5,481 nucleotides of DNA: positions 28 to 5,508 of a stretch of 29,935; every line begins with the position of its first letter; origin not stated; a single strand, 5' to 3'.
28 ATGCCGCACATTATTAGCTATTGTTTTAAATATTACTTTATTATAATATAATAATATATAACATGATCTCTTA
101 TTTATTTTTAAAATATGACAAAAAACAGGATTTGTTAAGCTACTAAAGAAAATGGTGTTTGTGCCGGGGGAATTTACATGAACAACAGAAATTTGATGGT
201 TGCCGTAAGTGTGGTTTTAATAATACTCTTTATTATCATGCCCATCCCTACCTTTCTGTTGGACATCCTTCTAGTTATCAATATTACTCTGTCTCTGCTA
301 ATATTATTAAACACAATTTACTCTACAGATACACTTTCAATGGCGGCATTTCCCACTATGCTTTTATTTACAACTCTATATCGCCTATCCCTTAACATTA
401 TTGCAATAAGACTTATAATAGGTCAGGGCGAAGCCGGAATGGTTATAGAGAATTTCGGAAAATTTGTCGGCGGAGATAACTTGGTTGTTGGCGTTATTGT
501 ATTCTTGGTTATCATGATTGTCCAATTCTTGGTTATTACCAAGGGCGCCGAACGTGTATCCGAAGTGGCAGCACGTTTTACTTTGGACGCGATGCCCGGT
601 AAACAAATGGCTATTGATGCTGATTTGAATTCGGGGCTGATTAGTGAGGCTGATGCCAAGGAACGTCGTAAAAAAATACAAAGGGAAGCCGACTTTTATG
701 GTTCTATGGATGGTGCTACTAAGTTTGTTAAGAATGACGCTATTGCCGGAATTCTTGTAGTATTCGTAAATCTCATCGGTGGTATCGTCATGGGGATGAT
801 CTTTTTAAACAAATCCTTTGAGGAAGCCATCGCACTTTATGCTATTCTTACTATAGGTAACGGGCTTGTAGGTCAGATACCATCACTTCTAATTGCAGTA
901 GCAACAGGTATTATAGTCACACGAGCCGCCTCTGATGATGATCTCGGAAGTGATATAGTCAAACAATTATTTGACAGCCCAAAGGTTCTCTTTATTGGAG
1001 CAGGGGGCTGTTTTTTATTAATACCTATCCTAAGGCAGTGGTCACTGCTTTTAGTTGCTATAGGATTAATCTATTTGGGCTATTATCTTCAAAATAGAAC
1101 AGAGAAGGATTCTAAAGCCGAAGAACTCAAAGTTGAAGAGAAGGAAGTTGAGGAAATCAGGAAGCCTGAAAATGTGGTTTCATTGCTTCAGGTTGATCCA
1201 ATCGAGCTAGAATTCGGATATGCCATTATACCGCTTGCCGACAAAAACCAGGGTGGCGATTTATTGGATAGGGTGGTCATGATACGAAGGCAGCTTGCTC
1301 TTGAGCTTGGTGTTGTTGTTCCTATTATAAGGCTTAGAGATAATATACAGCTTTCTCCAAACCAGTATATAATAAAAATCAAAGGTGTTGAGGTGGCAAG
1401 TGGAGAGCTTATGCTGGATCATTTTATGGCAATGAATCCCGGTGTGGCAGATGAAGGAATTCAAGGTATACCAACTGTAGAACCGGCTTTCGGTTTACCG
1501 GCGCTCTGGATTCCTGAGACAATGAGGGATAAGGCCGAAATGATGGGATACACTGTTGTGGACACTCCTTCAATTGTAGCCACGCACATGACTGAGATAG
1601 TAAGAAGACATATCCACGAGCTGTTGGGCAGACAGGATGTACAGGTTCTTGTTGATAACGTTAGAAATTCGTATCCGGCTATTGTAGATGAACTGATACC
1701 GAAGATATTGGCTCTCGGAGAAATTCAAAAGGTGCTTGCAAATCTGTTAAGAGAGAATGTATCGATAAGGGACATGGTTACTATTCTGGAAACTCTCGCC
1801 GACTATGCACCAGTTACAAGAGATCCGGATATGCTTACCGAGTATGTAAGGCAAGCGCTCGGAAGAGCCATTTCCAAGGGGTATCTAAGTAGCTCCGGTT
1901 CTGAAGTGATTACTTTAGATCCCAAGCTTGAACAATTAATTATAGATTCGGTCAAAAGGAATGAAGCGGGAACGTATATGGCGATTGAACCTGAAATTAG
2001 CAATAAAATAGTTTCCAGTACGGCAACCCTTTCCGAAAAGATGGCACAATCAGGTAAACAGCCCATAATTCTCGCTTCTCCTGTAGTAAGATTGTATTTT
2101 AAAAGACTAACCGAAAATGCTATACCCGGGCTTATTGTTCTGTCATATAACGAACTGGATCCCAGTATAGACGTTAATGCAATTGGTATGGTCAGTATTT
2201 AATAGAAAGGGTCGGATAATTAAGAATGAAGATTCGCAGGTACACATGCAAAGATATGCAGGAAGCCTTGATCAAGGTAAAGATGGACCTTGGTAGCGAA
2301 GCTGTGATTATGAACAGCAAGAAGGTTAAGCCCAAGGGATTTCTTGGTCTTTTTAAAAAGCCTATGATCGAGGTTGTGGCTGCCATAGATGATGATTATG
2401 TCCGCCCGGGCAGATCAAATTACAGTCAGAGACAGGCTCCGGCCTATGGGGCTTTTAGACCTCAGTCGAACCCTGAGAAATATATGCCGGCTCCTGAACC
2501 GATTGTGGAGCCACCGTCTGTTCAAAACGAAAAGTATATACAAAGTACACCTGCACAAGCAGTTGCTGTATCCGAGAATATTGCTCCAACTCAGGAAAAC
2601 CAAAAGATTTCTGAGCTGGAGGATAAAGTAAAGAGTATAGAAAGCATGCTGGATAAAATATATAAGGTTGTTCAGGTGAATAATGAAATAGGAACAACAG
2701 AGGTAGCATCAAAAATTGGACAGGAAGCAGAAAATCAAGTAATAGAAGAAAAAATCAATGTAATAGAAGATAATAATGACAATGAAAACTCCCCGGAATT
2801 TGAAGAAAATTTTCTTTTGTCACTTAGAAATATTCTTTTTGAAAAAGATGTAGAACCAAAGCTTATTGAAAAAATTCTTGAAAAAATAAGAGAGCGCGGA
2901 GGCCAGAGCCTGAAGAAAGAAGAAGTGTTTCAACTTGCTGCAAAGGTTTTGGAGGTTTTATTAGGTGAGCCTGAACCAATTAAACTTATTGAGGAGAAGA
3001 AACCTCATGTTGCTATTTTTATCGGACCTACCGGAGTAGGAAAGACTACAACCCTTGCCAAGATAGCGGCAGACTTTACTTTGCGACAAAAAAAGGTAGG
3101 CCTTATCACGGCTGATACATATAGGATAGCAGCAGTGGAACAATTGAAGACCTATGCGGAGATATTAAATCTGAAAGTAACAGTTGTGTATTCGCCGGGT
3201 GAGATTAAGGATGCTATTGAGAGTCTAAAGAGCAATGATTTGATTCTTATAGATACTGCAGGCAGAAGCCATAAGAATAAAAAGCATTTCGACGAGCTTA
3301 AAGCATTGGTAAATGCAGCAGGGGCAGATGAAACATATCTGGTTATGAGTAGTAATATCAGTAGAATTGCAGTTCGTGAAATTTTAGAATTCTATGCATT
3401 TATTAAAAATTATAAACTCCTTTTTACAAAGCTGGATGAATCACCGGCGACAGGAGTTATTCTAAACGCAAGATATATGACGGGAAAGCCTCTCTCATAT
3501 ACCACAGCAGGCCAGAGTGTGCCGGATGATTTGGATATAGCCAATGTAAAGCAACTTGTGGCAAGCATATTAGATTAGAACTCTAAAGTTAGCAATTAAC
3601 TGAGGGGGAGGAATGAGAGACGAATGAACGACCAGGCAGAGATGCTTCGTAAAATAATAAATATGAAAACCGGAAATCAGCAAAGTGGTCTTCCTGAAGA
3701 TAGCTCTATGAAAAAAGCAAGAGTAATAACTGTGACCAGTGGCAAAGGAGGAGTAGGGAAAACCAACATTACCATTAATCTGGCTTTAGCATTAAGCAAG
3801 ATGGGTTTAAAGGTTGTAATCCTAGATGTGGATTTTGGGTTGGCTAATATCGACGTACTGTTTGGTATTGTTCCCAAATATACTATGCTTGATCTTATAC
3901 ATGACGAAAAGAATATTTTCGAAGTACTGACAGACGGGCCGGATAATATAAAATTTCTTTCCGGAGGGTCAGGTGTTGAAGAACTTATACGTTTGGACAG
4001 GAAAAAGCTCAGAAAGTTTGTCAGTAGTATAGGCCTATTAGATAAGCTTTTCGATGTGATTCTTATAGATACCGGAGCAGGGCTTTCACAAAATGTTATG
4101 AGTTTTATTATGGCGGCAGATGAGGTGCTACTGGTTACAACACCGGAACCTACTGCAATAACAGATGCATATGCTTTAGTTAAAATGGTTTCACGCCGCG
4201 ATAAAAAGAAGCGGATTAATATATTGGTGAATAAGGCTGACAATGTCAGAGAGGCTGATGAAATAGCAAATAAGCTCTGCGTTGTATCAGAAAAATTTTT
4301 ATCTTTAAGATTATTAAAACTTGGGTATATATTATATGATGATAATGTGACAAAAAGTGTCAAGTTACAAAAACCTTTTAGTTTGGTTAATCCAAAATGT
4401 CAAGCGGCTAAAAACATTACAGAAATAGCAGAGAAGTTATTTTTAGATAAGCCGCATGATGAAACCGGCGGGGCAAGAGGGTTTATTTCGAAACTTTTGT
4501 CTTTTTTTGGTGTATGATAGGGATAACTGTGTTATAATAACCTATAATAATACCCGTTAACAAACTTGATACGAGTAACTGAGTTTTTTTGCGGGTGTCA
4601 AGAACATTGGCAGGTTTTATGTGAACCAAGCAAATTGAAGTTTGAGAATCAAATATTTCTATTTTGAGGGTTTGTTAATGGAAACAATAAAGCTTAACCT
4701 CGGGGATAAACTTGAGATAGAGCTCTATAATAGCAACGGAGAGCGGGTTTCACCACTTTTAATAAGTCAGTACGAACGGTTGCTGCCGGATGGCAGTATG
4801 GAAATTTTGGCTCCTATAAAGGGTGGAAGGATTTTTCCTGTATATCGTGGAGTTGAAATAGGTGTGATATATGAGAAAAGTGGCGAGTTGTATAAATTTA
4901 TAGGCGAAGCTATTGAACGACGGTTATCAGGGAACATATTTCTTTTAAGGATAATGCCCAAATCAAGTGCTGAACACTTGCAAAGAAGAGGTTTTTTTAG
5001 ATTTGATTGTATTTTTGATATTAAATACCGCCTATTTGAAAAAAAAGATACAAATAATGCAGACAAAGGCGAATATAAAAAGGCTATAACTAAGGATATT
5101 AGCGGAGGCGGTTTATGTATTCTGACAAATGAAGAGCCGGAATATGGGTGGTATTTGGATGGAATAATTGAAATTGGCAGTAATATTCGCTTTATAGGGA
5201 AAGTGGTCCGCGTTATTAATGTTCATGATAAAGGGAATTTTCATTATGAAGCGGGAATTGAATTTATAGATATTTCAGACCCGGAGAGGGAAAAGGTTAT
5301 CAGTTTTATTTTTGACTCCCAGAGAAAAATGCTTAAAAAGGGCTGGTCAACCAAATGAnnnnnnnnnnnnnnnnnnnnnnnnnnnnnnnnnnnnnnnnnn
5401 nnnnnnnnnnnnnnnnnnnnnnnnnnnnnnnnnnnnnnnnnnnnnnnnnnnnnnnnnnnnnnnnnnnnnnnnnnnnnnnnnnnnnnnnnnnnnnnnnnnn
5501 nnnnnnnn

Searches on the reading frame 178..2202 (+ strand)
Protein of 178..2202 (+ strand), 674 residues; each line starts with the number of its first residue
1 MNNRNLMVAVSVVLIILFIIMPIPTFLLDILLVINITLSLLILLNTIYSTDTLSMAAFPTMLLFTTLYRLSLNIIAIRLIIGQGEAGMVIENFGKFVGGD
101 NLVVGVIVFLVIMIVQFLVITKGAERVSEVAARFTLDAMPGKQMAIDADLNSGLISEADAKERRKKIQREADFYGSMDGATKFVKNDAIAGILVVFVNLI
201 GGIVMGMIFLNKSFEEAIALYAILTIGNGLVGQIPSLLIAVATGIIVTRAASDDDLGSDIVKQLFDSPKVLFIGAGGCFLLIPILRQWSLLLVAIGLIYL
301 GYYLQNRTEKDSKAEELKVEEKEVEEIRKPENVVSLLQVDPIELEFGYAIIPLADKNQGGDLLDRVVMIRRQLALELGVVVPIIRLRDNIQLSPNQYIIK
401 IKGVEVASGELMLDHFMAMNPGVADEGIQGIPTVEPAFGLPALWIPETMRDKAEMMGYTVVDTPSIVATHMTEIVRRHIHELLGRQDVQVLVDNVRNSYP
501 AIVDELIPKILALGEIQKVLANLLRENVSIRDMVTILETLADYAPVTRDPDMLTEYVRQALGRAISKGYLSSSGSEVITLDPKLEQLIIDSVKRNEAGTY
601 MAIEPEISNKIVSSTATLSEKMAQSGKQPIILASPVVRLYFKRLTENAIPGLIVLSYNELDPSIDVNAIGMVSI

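Call 7: search_protein_families(library=pfam, proteins=[window:178-2202:+])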
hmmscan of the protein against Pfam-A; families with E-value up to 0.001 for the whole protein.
window:178-2202:+ (674 aa): 1 family
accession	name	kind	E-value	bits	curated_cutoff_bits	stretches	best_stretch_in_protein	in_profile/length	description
PF00771.25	FHIPEP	-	1.5e-264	880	29.1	1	15-664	1-656/657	FHIPEP family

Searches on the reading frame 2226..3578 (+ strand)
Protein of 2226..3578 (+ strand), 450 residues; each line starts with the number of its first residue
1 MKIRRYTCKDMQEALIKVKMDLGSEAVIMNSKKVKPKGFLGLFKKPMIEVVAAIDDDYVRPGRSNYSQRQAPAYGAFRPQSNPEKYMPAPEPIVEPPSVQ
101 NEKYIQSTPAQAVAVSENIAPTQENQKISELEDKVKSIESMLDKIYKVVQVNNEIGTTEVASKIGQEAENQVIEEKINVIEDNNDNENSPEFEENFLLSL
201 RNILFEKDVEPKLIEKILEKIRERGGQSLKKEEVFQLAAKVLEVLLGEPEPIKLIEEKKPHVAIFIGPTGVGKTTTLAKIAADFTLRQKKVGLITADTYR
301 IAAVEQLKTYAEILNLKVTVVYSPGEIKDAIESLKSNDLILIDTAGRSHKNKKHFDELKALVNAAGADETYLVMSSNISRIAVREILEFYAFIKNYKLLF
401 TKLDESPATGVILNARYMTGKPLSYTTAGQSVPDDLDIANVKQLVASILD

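Call 7: search_protein_families(library=pfam, proteins=[window:2226-3578:+])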
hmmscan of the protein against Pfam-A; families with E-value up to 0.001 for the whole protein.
window:2226-3578:+ (450 aa): 11 families
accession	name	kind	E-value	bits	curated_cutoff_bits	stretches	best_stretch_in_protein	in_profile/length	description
PF00448.28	SRP54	-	2.2e-48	165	22.7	1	260-449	1-195/196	SRP54-type protein, GTPase domain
PF06414.18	Zeta_toxin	-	3.4e-06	27.1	22.3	0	256-301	12-56/199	Zeta toxin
PF25199.1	nSTAND_NTPase5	-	6.7e-06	26.4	34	1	254-325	35-88/145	Novel STAND NTPase 5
PF20720.3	nSTAND3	-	2.7e-05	24.4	27.2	0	259-353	16-83/155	Novel STAND NTPase 3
PF02881.24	SRP54_N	-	8.9e-05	23.1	22.4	1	194-236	24-68/75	SRP54-type protein, helical bundle domain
PF00270.35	DEAD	-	0.00016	21.9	26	1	261-362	15-122/167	DEAD/DEAH box helicase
PF00004.35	AAA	-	0.00036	21.4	21.2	1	264-352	2-73/131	ATPase family associated with various cellular activities (AAA)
PF13173.12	AAA_14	-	0.00059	20.3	27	0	261-377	3-99/129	AAA domain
PF13207.12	AAA_17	-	0.00069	20.3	27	0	267-367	2-102/136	AAA domain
PF13401.12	AAA_22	-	0.00081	20.2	27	0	262-364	7-110/130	AAA domain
PF13604.12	AAA_30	-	0.00093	19.4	27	0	260-366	18-116/191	AAA domain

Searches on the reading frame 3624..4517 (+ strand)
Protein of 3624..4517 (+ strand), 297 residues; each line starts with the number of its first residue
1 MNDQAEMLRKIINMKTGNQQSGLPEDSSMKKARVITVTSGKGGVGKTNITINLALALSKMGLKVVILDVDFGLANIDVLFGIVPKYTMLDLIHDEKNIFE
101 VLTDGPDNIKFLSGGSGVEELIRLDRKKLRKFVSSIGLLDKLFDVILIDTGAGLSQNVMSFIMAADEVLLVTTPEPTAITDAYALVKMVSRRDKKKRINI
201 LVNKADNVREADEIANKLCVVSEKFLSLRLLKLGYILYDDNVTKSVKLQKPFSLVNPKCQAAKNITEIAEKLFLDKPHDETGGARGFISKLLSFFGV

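Call 7: search_protein_families(library=pfam, proteins=[window:3624-4517:+])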
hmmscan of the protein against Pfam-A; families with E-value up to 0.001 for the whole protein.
window:3624-4517:+ (297 aa): 7 families
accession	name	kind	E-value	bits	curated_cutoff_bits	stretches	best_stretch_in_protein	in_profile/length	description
PF10609.15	ParA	-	1.6e-19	70.7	27.1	1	33-272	4-245/246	NUBPL iron-transfer P-loop NTPase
PF13614.12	AAA_31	-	4.1e-18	66.4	27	1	33-196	2-171/177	AAA domain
PF01656.29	CbiA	-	6.4e-16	58.9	25.4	1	35-251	1-124/125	CobQ/CobB/MinD/ParA nucleotide binding domain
PF06564.18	CBP_BcsQ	-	2.2e-09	37.6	21.3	1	126-270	99-231/234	Cellulose biosynthesis protein BcsQ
PF00142.24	Fer4_NifH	-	3.1e-08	33.9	25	1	39-272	6-244/271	4Fe-4S iron sulfur cluster binding proteins, NifH/frxC family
PF02374.21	ArsA_ATPase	-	3e-06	27.1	24.3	1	34-70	3-38/305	Anion-transporting ATPase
PF09140.17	MipZ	-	3.6e-05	23.6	20.7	1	34-76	2-44/262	ATPase MipZ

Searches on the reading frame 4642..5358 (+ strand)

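Call 7: search_protein_families(library=pfam, proteins=[window:4642-5358:+])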
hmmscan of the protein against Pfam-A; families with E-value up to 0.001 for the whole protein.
window:4642-5358:+ (238 aa): 2 families
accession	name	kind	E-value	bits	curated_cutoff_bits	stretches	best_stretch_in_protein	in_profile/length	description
PF07238.19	PilZ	-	4.6e-11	43.4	22.5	1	114-224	1-101/102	PilZ domain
PF12945.12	PilZNR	-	9.1e-10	39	23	1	20-104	2-82/85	Flagellar protein YcgR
